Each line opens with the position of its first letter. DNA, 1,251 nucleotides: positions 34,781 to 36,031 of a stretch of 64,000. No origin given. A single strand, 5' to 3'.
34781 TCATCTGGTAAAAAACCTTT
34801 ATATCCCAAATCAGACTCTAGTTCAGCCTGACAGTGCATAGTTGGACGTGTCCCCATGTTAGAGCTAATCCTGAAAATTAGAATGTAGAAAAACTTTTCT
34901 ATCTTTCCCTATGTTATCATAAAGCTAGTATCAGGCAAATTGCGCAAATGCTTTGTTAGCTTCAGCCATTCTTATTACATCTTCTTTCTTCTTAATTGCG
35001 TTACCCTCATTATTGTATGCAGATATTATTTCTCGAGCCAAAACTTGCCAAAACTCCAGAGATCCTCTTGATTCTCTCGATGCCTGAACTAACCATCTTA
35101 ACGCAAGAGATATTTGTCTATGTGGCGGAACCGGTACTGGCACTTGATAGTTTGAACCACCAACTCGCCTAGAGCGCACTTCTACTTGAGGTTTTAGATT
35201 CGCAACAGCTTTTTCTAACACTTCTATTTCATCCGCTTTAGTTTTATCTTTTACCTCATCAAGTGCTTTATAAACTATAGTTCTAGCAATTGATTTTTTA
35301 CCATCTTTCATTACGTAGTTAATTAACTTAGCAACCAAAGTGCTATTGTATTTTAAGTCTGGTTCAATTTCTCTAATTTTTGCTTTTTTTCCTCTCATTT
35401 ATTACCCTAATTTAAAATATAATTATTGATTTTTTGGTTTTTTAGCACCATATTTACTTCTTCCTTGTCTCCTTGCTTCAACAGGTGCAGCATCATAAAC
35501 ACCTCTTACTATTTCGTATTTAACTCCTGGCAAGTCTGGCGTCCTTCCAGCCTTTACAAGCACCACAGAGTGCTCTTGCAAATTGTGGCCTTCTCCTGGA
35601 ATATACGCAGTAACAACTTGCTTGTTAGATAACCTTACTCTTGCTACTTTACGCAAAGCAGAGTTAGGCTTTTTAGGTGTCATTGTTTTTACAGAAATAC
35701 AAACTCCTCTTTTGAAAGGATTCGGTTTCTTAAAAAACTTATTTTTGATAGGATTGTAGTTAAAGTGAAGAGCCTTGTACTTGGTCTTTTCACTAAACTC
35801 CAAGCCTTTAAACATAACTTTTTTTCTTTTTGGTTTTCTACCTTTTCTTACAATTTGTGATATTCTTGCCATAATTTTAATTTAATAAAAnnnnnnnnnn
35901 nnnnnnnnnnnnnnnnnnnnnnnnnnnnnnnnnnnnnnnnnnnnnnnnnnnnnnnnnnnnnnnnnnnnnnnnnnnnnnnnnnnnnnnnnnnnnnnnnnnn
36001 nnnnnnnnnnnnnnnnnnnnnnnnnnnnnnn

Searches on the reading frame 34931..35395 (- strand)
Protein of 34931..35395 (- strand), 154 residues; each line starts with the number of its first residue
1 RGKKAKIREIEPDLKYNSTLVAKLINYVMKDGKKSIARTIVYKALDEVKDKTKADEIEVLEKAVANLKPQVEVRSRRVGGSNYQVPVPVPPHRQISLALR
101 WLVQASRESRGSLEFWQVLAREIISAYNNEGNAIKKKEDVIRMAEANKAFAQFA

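Call 66: search_protein_families(library=pfam, proteins=[window:34931-35395:-], max_evalue=0.001)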
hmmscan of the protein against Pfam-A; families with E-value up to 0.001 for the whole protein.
window:34931-35395:- (154 aa): 1 family
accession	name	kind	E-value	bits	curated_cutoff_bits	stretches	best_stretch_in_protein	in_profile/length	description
PF00177.27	Ribosomal_S7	-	1.4e-58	197.2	24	1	3-148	4-148/148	Ribosomal protein S7p/S5e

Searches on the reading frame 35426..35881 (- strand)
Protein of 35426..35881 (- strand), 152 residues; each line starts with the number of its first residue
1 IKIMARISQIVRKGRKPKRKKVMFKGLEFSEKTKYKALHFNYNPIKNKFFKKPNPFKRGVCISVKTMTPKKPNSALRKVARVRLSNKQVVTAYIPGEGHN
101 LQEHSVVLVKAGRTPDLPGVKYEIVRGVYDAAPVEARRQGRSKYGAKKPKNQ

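Call 66: search_protein_families(library=pfam, proteins=[window:35426-35881:-], max_evalue=0.001)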
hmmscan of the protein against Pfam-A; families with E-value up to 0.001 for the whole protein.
window:35426-35881:- (152 aa): 1 family
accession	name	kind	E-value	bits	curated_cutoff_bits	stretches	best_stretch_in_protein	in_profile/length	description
PF00164.32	Ribosom_S12_S23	-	6.2e-34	116.5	22.3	1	53-150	10-109/110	Ribosomal protein S12/S23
